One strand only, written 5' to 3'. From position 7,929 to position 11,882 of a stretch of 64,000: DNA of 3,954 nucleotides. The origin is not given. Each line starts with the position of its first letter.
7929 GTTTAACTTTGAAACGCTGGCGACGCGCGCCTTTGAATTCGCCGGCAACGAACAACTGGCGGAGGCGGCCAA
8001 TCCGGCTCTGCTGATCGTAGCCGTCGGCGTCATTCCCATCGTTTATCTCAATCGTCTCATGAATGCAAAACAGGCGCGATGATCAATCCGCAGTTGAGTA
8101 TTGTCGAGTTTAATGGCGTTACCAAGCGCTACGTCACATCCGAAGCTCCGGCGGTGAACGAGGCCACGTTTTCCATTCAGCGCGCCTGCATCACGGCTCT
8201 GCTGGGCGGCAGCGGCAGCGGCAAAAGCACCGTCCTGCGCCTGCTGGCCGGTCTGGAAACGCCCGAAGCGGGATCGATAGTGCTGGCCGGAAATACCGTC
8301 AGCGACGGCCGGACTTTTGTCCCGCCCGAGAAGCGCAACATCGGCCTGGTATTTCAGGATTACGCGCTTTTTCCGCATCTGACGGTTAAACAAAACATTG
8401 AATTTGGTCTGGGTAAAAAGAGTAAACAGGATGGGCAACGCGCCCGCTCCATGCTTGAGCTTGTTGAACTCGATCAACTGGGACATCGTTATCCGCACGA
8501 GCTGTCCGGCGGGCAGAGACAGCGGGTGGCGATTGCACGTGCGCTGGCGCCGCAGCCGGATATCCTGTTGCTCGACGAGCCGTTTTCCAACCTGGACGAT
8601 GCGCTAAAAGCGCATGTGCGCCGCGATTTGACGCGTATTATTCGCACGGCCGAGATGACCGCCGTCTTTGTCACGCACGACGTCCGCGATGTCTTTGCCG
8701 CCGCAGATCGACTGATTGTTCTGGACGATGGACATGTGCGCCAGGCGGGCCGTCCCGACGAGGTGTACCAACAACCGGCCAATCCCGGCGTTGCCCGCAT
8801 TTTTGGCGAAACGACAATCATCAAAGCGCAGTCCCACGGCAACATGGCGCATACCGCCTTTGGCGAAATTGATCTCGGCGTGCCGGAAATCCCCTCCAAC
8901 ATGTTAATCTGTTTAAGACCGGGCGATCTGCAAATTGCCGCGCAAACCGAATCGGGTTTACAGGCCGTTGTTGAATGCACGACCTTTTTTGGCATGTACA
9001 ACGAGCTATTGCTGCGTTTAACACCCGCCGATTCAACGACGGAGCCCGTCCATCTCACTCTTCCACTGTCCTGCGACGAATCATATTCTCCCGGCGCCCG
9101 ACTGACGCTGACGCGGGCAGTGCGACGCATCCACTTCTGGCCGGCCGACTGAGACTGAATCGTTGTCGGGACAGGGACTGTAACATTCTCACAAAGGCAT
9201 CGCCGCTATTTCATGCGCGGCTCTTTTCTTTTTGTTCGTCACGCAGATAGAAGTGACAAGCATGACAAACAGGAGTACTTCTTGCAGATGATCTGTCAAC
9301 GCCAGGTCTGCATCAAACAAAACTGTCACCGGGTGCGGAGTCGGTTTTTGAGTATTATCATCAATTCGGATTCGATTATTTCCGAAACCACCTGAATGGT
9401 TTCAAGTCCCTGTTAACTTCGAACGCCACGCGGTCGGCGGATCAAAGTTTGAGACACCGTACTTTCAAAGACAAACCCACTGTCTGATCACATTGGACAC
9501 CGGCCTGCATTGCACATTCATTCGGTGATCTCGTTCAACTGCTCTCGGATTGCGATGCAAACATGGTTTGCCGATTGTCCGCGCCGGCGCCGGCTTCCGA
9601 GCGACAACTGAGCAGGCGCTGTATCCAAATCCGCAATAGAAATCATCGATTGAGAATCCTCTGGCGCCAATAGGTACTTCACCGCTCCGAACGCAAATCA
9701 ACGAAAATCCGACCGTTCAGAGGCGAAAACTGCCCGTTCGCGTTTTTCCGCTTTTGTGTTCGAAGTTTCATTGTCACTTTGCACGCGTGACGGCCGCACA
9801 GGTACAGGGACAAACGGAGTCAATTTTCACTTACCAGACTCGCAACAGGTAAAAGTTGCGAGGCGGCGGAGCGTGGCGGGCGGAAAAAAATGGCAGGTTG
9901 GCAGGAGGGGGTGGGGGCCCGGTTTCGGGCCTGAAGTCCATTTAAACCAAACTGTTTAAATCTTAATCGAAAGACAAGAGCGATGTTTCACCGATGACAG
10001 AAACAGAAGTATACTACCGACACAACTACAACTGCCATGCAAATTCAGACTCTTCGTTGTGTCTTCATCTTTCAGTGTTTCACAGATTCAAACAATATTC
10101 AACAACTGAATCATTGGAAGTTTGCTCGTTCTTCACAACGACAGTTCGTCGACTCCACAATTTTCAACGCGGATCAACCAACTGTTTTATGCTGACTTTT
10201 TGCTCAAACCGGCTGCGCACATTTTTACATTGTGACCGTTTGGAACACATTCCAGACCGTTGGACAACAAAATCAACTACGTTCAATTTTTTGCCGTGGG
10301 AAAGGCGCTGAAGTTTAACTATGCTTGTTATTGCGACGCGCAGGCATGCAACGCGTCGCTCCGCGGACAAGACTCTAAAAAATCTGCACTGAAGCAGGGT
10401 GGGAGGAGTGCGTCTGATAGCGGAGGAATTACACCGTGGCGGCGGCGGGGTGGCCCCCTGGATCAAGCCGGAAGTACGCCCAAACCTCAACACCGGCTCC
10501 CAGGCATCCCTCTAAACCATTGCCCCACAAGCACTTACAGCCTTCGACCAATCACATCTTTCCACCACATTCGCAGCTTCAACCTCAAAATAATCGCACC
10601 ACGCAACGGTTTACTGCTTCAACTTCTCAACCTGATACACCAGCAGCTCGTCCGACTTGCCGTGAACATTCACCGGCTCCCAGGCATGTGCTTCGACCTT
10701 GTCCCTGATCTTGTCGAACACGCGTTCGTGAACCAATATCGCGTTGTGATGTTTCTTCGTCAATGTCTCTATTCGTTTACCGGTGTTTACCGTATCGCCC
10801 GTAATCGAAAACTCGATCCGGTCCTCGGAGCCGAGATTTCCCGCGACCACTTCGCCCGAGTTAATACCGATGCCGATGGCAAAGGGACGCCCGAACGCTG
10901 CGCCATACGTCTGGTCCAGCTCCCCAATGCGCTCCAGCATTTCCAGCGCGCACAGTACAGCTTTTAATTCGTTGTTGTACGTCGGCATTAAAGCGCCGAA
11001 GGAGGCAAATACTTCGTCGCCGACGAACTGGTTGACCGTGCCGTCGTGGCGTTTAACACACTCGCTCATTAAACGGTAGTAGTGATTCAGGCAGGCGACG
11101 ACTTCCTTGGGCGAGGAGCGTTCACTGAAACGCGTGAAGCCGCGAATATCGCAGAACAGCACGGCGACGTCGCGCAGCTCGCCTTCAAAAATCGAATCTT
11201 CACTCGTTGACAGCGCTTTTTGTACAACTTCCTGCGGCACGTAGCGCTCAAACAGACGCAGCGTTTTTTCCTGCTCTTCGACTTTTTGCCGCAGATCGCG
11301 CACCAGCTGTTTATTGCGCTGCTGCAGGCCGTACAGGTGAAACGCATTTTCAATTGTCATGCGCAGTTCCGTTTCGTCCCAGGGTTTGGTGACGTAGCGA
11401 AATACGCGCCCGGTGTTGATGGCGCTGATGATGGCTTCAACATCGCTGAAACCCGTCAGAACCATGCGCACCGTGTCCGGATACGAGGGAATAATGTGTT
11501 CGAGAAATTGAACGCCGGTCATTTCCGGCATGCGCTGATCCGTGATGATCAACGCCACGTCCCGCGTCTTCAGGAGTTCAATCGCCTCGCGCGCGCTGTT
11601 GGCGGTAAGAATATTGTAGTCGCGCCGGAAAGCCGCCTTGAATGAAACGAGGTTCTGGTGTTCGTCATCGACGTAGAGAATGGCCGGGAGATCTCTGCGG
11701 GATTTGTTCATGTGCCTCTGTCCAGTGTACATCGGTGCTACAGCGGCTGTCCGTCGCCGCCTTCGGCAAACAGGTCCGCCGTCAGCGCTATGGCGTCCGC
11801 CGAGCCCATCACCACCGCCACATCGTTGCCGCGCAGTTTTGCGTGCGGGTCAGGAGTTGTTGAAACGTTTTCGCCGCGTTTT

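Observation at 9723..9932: Family A: two ~220-nt paralogous intergenic elements with conserved 5' and 3' hairpin ends (candidate novel sRNA pair)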

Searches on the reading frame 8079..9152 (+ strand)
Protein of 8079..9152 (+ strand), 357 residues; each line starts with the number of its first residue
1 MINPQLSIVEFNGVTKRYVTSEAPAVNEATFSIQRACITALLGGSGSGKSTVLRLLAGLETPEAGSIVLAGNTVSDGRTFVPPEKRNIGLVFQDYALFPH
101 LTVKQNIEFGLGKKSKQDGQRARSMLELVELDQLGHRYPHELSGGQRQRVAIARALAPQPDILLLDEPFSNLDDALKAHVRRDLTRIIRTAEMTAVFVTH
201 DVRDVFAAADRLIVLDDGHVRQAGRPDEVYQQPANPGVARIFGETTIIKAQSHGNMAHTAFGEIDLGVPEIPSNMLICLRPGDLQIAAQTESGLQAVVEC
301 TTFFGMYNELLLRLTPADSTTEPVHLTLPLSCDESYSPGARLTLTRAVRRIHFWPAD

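Call 16: find_encoding_contigs(protein=window:8079-9152:+, flank=10000, max_places=6)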
Protein window:8079-9152:+ (357 aa): 2 contigs read that carry it; 2 places shown.
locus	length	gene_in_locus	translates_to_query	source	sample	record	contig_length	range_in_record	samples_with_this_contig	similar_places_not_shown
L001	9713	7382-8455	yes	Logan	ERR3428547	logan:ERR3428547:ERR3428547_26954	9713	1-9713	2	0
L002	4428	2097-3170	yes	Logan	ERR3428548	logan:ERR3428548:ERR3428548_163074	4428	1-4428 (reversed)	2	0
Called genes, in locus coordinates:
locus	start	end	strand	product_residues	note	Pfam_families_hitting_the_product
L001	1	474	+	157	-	?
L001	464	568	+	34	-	-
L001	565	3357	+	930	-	-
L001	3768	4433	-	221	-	PF20092:DUF6483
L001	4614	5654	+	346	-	PF01547:SBP_bac_1, PF13531:SBP_bac_11, PF13416:SBP_bac_8, PF13343:SBP_bac_6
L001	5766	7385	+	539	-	PF00528:BPD_transp_1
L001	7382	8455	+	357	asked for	PF00005:ABC_tran, PF13304:AAA_21 (faint)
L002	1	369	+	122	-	?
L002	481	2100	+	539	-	PF00528:BPD_transp_1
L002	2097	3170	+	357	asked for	PF00005:ABC_tran, PF13304:AAA_21 (faint)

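Call 21: search_protein_families(library=pfam, proteins=[window:8079-9152:+])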
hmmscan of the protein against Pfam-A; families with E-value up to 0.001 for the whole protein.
window:8079-9152:+ (357 aa): 2 families
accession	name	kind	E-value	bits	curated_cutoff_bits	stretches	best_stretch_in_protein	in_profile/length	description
PF00005.33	ABC_tran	-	6e-36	124.5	25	1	27-169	2-136/137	ABC transporter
PF13304.12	AAA_21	-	2.5e-06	28.2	27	0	38-60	1-23/304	AAA domain, putative AbiEii toxin, Type IV TA system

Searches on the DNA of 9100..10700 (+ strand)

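Call 10: search_rna_families(source=window, start=9100, end=10700, threshold=evalue, max_evalue=10)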
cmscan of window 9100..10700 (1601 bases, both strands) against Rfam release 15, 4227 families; matches with E-value up to 10: 0.
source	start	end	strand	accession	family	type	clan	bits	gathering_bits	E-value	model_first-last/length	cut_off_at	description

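Call 82: search_dna_similar(query=window:9257-10612:+, collection=plasmids, mode=distant, max_rows=8)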
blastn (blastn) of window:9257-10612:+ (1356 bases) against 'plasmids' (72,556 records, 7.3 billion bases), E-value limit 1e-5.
No match.

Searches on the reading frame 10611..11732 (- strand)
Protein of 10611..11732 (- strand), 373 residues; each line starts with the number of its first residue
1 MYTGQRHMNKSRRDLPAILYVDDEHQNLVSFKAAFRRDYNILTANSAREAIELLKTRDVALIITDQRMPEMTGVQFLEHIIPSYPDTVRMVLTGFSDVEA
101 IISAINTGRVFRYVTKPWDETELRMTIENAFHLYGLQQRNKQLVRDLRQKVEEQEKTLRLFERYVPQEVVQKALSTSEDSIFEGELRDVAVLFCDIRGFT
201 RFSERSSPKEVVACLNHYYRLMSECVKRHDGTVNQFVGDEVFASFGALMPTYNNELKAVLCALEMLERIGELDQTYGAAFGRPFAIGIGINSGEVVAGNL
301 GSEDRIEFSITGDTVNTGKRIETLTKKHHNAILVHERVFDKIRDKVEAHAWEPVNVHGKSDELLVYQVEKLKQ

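Call 21: search_protein_families(library=pfam, proteins=[window:10611-11732:-])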
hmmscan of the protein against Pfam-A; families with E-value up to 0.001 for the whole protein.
window:10611-11732:- (373 aa): 2 families
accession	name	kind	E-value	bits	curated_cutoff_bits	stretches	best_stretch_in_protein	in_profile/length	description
PF00211.25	Guanylate_cyc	-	1.4e-23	83.9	21.9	1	187-368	7-181/183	Adenylate and Guanylate cyclase catalytic domain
PF00072.30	Response_reg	-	3.3e-19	69.5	30.2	1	18-127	1-110/111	Response regulator receiver domain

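Call 23: find_homologous_proteins(query=window:10611-11732:-, max_evalue=1e-20)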
Query window:10611-11732:- (373 aa): 5220 proteins with E <= 1e-20 among 8000 candidates; the best 120 are listed.
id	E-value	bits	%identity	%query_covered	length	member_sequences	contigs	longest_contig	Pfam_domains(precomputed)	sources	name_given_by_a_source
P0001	9.8e-236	799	97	98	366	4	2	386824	PF00211.26,PF00072.31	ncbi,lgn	-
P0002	8.6e-160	549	68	95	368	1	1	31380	PF00211.26,PF00072.31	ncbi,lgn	-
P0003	9.2e-153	526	67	95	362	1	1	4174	PF00211.26,PF00072.31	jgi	jgi:adenylate cyclase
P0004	2.6e-152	525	63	95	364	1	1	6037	PF00211.26,PF00072.31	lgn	-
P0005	1.2e-151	523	65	94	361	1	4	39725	PF00211.26,PF00072.31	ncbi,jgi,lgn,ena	-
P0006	1.3e-151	523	65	94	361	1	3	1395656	PF00211.26,PF00072.31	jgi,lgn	-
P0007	1.4e-151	522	65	94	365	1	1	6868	PF00211.26,PF00072.31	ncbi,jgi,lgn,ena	-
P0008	2.0e-151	522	66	94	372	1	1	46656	PF00211.26,PF00072.31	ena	-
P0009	3.2e-151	521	65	94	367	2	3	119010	PF00211.26,PF00072.31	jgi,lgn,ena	-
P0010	5.3e-151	521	65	95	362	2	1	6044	PF00211.26,PF00072.31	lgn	-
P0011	1.2e-150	519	66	95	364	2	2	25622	PF00211.26,PF00072.31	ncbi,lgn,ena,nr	ncbi:MAG: response regulator [Bacteroidales bacterium]|nr:response regulator [Bacteroidales bacteriu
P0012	1.8e-150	519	66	94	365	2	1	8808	PF00211.26,PF00072.31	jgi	jgi:class 3 adenylate cyclase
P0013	2.4e-150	518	64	94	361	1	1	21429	PF00211.26,PF00072.31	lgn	-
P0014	3.4e-150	518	65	94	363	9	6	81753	PF00211.26,PF00072.31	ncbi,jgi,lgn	ncbi:MAG: adenylate/guanylate cyclase domain-containing protein [Bacteroidota bacterium]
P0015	3.4e-150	518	64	94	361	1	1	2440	PF00211.26,PF00072.31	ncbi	ncbi:MAG: adenylate/guanylate cyclase domain-containing protein [Bacteroidota bacterium]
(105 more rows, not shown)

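Call 24: find_encoding_contigs(protein=P0001, flank=10000, max_places=6)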
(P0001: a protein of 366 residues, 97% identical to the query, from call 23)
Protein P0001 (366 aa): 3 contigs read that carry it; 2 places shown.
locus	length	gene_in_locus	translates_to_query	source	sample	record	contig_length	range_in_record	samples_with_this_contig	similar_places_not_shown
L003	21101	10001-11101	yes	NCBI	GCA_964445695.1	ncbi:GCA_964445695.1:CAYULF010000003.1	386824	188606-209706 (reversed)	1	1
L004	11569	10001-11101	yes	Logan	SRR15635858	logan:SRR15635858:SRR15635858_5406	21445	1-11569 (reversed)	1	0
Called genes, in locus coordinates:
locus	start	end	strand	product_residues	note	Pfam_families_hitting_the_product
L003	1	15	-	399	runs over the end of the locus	PF06224:AlkZ-like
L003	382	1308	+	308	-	PF21088:MS_channel_1st (weak), PF00924:MS_channel_2nd, PF21082:MS_channel_3rd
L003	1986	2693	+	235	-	PF00072:Response_reg, PF00486:Trans_reg_C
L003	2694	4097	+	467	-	PF00672:HAMP, PF00512:HisKA, PF02518:HATPase_c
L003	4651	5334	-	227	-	PF01381:HTH_3 (weak)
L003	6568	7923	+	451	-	PF01464:SLT, PF01476:LysM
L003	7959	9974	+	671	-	PF00999:Na_H_Exchanger, PF02254:TrkA_N, PF02080:TrkA_C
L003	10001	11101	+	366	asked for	PF00072:Response_reg, PF00211:Guanylate_cyc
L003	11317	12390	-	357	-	PF00005:ABC_tran, PF13304:AAA_21 (faint)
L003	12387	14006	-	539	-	PF00528:BPD_transp_1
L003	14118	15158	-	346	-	PF01547:SBP_bac_1, PF13531:SBP_bac_11, PF13416:SBP_bac_8, PF13343:SBP_bac_6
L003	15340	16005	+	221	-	PF20092:DUF6483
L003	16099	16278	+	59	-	-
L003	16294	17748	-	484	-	PF00710:Asparaginase, PF17763:Asparaginase_C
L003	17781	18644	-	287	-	PF01048:PNP_UDP_1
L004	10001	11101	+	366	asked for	PF00072:Response_reg, PF00211:Guanylate_cyc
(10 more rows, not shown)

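Call 25: find_encoding_contigs(protein=P0002, flank=10000, max_places=4)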
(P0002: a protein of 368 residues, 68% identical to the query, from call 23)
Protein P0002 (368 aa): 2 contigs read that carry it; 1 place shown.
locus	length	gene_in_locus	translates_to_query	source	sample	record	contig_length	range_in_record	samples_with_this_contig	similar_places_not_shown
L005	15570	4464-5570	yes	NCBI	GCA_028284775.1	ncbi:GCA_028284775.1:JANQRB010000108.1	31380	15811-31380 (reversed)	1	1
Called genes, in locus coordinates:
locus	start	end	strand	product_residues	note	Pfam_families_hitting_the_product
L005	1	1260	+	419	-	?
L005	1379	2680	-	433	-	PF00135:COesterase, PF20434:BD-FAE, PF07859:Abhydrolase_3 (weak)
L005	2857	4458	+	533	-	PF00989:PAS, PF13426:PAS_9 (weak), PF02518:HATPase_c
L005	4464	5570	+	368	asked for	PF00072:Response_reg, PF00211:Guanylate_cyc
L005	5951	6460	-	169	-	PF05128:DUF697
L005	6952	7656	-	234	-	PF22624:AASDHPPT_N, PF01648:ACPS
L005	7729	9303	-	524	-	PF13424:TPR_12 (faint)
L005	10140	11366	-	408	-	PF04371:PAD_porph (faint)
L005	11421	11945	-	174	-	-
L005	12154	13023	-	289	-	PF01145:Band_7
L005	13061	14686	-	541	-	PF00005:ABC_tran, PF02463:SMC_N (faint), PF13304:AAA_21 (faint)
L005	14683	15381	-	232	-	PF00975:Thioesterase, PF12697:Abhydrolase_6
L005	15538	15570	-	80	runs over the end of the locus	PF03621:MbtH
